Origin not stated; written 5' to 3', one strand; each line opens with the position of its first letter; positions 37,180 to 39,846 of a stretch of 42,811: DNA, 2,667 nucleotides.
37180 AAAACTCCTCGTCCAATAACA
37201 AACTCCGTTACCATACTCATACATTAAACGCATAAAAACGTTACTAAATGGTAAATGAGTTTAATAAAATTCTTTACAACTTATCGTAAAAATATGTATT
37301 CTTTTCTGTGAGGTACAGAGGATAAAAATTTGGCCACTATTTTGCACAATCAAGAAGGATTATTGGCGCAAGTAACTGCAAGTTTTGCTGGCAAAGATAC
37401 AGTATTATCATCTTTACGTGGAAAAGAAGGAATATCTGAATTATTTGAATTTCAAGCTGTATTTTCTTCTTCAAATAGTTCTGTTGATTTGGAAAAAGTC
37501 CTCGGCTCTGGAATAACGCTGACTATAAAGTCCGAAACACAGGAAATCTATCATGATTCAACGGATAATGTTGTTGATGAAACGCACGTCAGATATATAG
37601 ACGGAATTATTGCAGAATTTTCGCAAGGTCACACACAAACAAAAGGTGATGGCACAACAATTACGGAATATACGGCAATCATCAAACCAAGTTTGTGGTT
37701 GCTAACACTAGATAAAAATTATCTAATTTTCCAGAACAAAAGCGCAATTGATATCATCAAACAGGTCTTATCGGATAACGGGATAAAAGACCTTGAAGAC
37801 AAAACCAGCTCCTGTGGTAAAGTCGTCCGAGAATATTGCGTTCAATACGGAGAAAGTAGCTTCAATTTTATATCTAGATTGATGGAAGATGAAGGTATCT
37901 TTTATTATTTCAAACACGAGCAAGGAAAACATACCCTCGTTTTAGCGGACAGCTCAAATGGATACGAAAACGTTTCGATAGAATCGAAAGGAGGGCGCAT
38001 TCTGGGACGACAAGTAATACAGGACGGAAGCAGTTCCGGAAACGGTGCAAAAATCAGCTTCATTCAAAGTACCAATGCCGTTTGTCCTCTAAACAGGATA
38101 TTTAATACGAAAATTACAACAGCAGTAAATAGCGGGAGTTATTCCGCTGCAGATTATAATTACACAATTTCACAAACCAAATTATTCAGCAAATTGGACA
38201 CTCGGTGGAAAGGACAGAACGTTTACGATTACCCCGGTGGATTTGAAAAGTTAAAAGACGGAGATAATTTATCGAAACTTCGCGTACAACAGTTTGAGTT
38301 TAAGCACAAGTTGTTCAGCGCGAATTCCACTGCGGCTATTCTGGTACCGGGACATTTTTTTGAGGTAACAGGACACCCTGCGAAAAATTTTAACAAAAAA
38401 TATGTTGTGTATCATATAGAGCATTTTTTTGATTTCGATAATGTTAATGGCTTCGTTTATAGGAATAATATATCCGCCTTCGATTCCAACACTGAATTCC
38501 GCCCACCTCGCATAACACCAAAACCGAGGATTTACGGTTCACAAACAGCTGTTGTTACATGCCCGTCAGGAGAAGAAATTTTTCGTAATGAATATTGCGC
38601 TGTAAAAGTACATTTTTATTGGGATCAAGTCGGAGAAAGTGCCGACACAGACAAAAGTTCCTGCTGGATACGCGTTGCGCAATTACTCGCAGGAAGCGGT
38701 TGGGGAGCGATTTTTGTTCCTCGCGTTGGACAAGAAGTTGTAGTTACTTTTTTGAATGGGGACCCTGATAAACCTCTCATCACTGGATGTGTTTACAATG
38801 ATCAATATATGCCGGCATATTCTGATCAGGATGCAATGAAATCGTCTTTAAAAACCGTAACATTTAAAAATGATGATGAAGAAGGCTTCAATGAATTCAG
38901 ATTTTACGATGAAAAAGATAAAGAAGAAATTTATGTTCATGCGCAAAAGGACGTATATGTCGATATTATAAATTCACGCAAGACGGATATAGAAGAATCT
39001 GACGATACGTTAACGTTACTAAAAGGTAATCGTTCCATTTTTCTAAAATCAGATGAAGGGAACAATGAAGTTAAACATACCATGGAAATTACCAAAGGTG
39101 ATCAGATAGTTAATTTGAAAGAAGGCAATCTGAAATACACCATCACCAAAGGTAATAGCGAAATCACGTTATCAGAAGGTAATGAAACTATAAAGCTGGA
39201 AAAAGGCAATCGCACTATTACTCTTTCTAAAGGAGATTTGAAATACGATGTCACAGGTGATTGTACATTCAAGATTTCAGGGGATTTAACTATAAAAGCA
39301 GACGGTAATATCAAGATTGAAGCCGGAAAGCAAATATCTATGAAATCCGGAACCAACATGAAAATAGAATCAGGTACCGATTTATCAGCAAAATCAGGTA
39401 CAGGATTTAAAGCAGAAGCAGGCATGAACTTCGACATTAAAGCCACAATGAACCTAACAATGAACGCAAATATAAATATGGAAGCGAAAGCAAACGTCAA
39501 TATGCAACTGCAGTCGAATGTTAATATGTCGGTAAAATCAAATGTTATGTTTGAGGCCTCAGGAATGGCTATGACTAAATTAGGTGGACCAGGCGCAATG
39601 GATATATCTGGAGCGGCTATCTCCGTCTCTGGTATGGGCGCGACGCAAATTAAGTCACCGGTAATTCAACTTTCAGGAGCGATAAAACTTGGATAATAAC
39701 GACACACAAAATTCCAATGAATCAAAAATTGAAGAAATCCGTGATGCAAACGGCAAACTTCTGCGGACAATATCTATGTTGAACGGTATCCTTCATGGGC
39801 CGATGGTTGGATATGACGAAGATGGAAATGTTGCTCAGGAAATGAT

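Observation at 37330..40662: Stand-alone vgrG - MORN-variant - DUF4280 (PAAR-like) spike module with no injection-machine genes around it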

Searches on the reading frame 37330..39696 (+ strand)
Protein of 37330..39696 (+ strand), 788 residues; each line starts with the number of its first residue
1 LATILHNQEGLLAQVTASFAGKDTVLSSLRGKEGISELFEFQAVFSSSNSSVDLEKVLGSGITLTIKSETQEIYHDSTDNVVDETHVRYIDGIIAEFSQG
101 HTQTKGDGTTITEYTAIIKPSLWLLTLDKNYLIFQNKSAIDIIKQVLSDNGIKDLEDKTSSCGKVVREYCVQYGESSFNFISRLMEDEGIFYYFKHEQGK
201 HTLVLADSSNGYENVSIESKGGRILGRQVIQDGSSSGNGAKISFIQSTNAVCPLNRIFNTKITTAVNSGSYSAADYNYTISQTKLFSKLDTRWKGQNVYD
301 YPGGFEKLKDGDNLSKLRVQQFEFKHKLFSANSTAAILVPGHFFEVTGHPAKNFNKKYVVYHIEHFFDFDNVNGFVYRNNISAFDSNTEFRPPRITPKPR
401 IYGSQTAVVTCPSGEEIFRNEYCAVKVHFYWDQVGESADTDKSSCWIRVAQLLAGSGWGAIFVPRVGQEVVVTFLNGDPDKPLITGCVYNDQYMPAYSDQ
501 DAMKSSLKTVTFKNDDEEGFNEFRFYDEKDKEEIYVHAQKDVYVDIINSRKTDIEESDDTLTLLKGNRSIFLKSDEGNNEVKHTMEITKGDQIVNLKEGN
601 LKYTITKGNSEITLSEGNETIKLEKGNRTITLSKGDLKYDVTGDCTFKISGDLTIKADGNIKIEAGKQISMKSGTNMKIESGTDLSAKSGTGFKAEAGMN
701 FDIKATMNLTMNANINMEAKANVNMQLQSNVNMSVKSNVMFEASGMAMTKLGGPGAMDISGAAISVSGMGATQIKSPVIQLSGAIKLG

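Call 4: search_protein_families(library=pfam, proteins=[window:37330-39696:+], max_evalue=0.01)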
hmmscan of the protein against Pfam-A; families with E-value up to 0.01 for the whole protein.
window:37330-39696:+ (788 aa): 5 families
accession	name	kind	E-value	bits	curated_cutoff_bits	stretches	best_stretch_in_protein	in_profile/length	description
PF05954.17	Phage_GPD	-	1.7e-71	241.4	30.1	1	32-367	1-301/305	Phage tail baseplate hub (GPD)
PF04717.18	Phage_base_V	-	7.8e-15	55.4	23.8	1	436-489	22-75/75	Type VI secretion system/phage-baseplate injector OB domain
PF22178.3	Gp5_trimer_C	-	9e-10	39.1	30.9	1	505-576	1-68/112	Bacteriophage T4 gp5 C-terminal trimerisation domain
PF20093.5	DUF6484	-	2.3e-05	25.4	27.6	1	466-488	39-61/61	Domain of unknown function (DUF6484)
PF10106.14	DUF2345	-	0.0013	19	30.7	1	653-783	14-149/151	Uncharacterized protein conserved in bacteria (DUF2345)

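Call 5: find_encoding_contigs(protein=window:37330-39696:+, flank=10000, max_places=10)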
Protein window:37330-39696:+ (788 aa): no gene with exactly this product is on record in the collection.

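Call 6: search_protein_families(library=ncbifam, proteins=[window:37330-39696:+], max_evalue=0.01)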
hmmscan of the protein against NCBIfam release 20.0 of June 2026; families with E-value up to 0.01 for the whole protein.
window:37330-39696:+ (788 aa): 4 families
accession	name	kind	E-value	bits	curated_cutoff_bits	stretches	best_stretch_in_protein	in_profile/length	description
TIGR03361.1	VI_Rhs_Vgr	subfamily_domain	1e-144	482.9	186.35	1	16-556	4-510/513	type VI secretion system tip protein TssI/VgrG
TIGR01646.1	vgr_GE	subfamily_domain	1.1e-102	344.5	121.8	1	26-541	3-480/480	type VI secretion system tip protein VgrG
NF033848.1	VgrG_rel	hypoth_equivalog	3.2e-17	62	275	1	398-580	371-544/547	VgrG-related protein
TIGR01644.1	phage_P2_V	subfamily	0.0015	18.1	46.75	0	446-502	35-90/192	phage baseplate assembly protein V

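Call 8: find_related_loci(query=window:37330-39696:+, collection=genome_contigs, flank=10000)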
Query window:37330-39696:+ (788 aa) in genome_contigs; peptide patterns used: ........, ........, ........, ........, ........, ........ (x = any residue, [..] = any of these).
37 stretches matched a pattern; 10 encode a relative of the query (tblastn E <= 1e-3); 10 distinct loci.
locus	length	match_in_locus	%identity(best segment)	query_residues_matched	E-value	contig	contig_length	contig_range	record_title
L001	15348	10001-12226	68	1-788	0e+0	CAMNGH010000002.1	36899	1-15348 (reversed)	MAG: uncultured Holosporaceae bacterium isolate SRR1222429_bin.31_metaWRAP_v1.3_MAG genome assembly, contig: NODE.1710_l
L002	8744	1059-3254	54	1-788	0e+0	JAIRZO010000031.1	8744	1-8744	MAG: Holosporaceae bacterium isolate Gsp477_bin98 k119_4559564, whole genome shotgun sequence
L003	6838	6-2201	52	33-788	0e+0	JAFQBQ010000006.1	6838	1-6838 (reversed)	MAG: Alphaproteobacteria bacterium isolate RGIG1672 Goat_Cecum-2__c18732, whole genome shotgun sequence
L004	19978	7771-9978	50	1-785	0e+0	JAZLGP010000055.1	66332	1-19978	MAG: Alphaproteobacteria bacterium isolate T1900044995_TA20190057.MAGScoT_cleanbin_000024 SGB_4239_k141_1015422, whole g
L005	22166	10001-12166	46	1-788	0e+0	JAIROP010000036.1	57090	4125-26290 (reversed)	MAG: Holosporaceae bacterium isolate Cd354_bin86 k119_744767, whole genome shotgun sequence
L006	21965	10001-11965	33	21-682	2e-114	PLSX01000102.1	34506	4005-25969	MAG: Acidobacteria bacterium isolate bog_367 73.20120700_S1D.266_contig_14207, whole genome shotgun sequence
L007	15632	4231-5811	35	2-554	2e-102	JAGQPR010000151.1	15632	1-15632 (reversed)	MAG: Planctomycetales bacterium isolate HKST-UBA45 NODE_151_length_15632_cov_4.034330, whole genome shotgun sequence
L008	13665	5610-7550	32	5-690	5e-98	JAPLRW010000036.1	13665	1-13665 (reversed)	MAG: Methylococcales bacterium isolate LacPavin_0818_WC45_MAG_44_10 LacPavin_0818_WC45_scaffold_114980, whole genome sho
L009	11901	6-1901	31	41-725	2e-86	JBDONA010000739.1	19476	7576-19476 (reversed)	MAG: Fuerstiella sp. isolate FK190211_WC_24_26_27_29_metabat1_scaf2bin.102 NODE_2008_length_19476_cov_2.092666, whole ge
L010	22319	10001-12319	31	25-707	1e-56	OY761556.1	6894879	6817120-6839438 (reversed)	MAG: Acidobacteriota bacterium isolate 5ca539cc-3996-4499-a76f-7ad0c810d377 genome assembly, chromosome: 1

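Call 82: find_homologous_proteins(query=window:37330-39696:+, max_evalue=1e-50)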
Query window:37330-39696:+ (788 aa): 4120 proteins with E <= 1e-50 among 8000 candidates; the best 120 are listed.
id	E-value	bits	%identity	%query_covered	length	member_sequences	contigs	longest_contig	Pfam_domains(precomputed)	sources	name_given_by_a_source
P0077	0.0e+0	1771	100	100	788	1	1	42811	PF04717.19,PF22178.4,PF05954.18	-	-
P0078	0.0e+0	1363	80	100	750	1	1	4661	PF04717.19,PF22178.4,PF05954.18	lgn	-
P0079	0.0e+0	1138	68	100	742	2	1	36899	PF04717.19,PF22178.4,PF05954.18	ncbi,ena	-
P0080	1.4e-296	1004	62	96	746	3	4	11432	PF04717.19,PF20093.6,PF22178.4,PF05954.18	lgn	-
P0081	3.0e-287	973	59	100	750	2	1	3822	PF04717.19,PF20093.6,PF06715.19,PF22178.4,PF05954.18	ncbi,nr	ncbi:MAG: type VI secretion system tip protein VgrG [Holosporaceae bacterium]|nr:type VI secretion s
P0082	1.5e-280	951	55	100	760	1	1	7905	PF04717.19,PF20093.6,PF22178.4,PF05954.18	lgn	-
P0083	2.7e-277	940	56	100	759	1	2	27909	PF04717.19,PF20093.6,PF22178.4,PF05954.18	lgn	-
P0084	1.9e-275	934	55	100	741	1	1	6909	PF04717.19,PF20093.6,PF22178.4,PF05954.18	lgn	-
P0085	3.1e-275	933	57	100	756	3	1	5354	PF04717.19,PF20093.6,PF22178.4,PF05954.18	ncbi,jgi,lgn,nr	ncbi:MAG: type VI secretion system tip protein VgrG [Holosporaceae bacterium]|jgi:type VI secretion 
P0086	5.7e-275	932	57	98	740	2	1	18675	PF04717.19,PF20093.6,PF22178.4,PF05954.18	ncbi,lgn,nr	ncbi:hypothetical protein FACS189449_04560 [Alphaproteobacteria bacterium]|nr:hypothetical protein F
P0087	1.9e-273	927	54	100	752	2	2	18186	PF04717.19,PF20093.6,PF22178.4,PF05954.18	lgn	-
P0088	4.3e-273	926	55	100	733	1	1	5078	PF04717.19,PF20093.6,PF06715.19,PF22178.4,PF05954.18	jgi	jgi:type VI secretion system secreted protein VgrG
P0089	3.1e-272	923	56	99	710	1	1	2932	PF04717.19,PF20093.6,PF22178.4,PF05954.18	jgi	-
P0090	3.2e-272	923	57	99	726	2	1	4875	PF04717.19,PF20093.6,PF22178.4,PF05954.18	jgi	jgi:type VI secretion system secreted protein VgrG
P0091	4.8e-272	923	55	100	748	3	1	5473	PF04717.19,PF06715.19,PF22178.4,PF05954.18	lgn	-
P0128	1.0e-229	783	49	99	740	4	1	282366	PF04717.19,PF20093.6,PF22178.4,PF05954.18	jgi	jgi:type VI secretion system secreted protein VgrG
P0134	1.3e-226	773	49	99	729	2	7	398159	PF04717.19,PF22178.4,PF05954.18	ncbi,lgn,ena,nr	ncbi:MAG: type VI secretion system tip protein VgrG [Alphaproteobacteria bacterium]|nr:type VI secre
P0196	9.7e-141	489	38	95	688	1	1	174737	PF04717.19,PF20093.6,PF22178.4,PF05954.18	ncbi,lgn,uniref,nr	ncbi:type VI secretion system tip protein TssI/VgrG [Candidatus Finniella inopinata]|uniref:Type VI 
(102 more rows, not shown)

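Call 83: find_encoding_contigs(protein=P0196, flank=10000, max_places=1)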
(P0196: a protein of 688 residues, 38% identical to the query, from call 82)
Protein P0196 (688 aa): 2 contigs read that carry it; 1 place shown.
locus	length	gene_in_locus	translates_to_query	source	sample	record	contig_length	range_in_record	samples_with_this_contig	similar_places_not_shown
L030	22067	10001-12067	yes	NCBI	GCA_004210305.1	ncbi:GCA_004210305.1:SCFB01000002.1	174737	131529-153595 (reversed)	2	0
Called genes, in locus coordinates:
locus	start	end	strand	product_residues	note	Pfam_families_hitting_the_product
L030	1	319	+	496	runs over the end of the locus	PF10021:PARG_cat_microb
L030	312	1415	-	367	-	PF04577:Glyco_transf_61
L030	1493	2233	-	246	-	PF08713:DNA_alkylation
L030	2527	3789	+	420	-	-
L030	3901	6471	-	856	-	PF02861:Clp_N, PF13191:AAA_16 (weak), PF00004:AAA, PF17871:AAA_lid_9, PF00004:AAA, PF07724:AAA_2, PF07728:AAA_5, PF10431:ClpB_D2-small, +13 more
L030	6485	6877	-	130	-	PF13763:DUF4167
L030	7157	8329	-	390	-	PF03848:TehB (weak), PF13649:Methyltransf_25 (weak)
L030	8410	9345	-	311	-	PF00551:Formyl_trans_N, PF02911:Formyl_trans_C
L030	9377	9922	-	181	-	PF18306:LDcluster4, PF03641:Lysine_decarbox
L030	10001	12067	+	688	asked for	PF05954:Phage_GPD, PF04717:Phage_base_V, PF20093:DUF6484 (weak), PF22178:Gp5_trimer_C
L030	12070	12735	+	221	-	PF07661:MORN_2 (faint)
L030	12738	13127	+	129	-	PF14107:DUF4280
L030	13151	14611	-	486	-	-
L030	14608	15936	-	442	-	PF13379:NMT1_2 (weak), PF09084:NMT1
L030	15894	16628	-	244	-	PF00528:BPD_transp_1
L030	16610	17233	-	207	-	PF00005:ABC_tran, PF13304:AAA_21 (faint)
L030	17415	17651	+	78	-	PF02609:Exonuc_VII_S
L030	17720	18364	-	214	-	PF00156:Pribosyltran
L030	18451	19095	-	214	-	PF00156:Pribosyltran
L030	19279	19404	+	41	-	PF00444:Ribosomal_L36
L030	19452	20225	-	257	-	PF00561:Abhydrolase_1, PF12146:Hydrolase_4, PF12697:Abhydrolase_6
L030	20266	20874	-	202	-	PF02622:DUF179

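Call 84: find_encoding_contigs(protein=P0134, flank=10000, max_places=1)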
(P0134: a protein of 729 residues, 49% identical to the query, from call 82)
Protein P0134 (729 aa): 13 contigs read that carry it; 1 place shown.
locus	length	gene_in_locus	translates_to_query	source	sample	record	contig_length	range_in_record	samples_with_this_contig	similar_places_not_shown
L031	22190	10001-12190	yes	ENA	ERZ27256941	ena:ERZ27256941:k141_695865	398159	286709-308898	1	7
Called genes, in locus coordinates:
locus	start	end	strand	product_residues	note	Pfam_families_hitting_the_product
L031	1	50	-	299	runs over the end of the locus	PF02881:SRP54_N, PF00448:SRP54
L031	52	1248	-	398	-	PF00919:UPF0004, PF04055:Radical_SAM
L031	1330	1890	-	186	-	PF00625:Guanylate_kin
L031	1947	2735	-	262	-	-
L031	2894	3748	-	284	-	PF17848:Zn_ribbon_ACC, PF01039:Carboxyl_trans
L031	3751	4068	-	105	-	PF00216:Bac_DNA_binding, PF18291:HU-HIG (weak)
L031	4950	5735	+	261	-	-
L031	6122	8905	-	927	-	-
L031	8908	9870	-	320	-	PF02475:TRM5-TYW2_MTfase (faint), PF05050:Methyltransf_21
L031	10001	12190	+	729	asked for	PF05954:Phage_GPD, PF04717:Phage_base_V, PF22178:Gp5_trimer_C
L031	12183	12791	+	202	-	-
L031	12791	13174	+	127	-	PF14107:DUF4280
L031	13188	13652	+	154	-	-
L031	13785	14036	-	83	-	PF01084:Ribosomal_S18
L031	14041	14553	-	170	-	PF01250:Ribosomal_S6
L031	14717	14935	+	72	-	PF01176:eIF-1a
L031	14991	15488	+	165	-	PF00210:Ferritin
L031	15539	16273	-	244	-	PF02348:CTP_transf_3, PF12804:NTP_transf_3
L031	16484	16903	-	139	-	PF01192:RNA_pol_Rpb6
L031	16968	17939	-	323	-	PF00482:T2SSF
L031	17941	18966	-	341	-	PF00482:T2SSF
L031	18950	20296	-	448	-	PF00437:T2SSE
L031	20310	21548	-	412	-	PF00072:Response_reg (weak), PF01656:CbiA (weak), PF13614:AAA_31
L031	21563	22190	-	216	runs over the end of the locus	PF09476:Pilus_CpaD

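Call 85: find_encoding_contigs(protein=P0128, flank=10000, max_places=1)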
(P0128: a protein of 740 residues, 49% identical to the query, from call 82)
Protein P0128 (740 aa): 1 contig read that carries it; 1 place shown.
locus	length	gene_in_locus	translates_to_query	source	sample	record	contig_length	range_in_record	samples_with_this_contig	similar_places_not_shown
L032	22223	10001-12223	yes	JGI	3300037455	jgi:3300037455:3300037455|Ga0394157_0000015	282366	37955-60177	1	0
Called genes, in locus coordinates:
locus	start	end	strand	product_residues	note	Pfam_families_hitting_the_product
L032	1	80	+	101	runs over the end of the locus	PF00253:Ribosomal_S14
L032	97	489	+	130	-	PF00410:Ribosomal_S8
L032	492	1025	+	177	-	PF00347:Ribosomal_L6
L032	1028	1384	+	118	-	PF00861:Ribosomal_L18p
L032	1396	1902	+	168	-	PF00333:Ribosomal_S5, PF03719:Ribosomal_S5_C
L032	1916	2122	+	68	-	PF00327:Ribosomal_L30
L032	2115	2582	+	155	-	PF00828:Ribosomal_L27A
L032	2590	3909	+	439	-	PF00344:SecY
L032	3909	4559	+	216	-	PF00406:ADK, PF13207:AAA_17, PF13238:AAA_18 (weak), PF13671:AAA_33 (weak)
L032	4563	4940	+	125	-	PF00416:Ribosomal_S13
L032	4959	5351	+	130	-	PF00411:Ribosomal_S11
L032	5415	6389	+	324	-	PF01193:RNA_pol_L, PF01000:RNA_pol_A_bac, PF03118:RNA_pol_A_CTD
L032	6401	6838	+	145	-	PF01196:Ribosomal_L17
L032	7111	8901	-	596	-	-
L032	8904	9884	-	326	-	PF02475:TRM5-TYW2_MTfase (weak), PF05050:Methyltransf_21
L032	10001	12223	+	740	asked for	PF05954:Phage_GPD, PF04717:Phage_base_V, PF20093:DUF6484 (weak), PF22178:Gp5_trimer_C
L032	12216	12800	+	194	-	-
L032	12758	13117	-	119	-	-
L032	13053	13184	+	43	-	PF14107:DUF4280 (weak)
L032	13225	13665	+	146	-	PF01230:HIT (faint)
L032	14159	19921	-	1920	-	-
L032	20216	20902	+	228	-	PF13505:OMP_b-brl (faint)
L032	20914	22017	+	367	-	PF00712:DNA_pol3_beta, PF02767:DNA_pol3_beta_2, PF02768:DNA_pol3_beta_3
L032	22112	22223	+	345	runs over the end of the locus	PF13175:AAA_15 (faint), PF13304:AAA_21 (faint), PF02463:SMC_N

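Call 99: search_protein_families(library=pfam, proteins=[L030:12070-12735:+, L031:12183-12791:+, L032:12216-12800:+], max_evalue=0.001)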
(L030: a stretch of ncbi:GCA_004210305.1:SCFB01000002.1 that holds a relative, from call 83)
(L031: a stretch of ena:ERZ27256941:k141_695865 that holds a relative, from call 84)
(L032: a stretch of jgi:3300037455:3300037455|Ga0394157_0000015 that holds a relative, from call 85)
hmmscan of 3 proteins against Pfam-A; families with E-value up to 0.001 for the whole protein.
L030:12070-12735:+ (221 aa): 1 family
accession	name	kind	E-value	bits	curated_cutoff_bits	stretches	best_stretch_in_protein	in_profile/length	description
PF07661.19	MORN_2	-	2.1e-06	27.7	29.6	0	122-143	1-22/22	MORN repeat variant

L031:12183-12791:+ (202 aa): 1 family
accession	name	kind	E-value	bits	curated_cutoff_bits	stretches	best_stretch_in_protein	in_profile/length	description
PF07661.19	MORN_2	-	2.6e-21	73.6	29.6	0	135-156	1-22/22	MORN repeat variant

L032:12216-12800:+ (194 aa): 1 family
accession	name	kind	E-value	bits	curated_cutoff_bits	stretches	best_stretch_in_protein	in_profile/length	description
PF07661.19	MORN_2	-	2.1e-18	64.7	29.6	0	127-148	1-22/22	MORN repeat variant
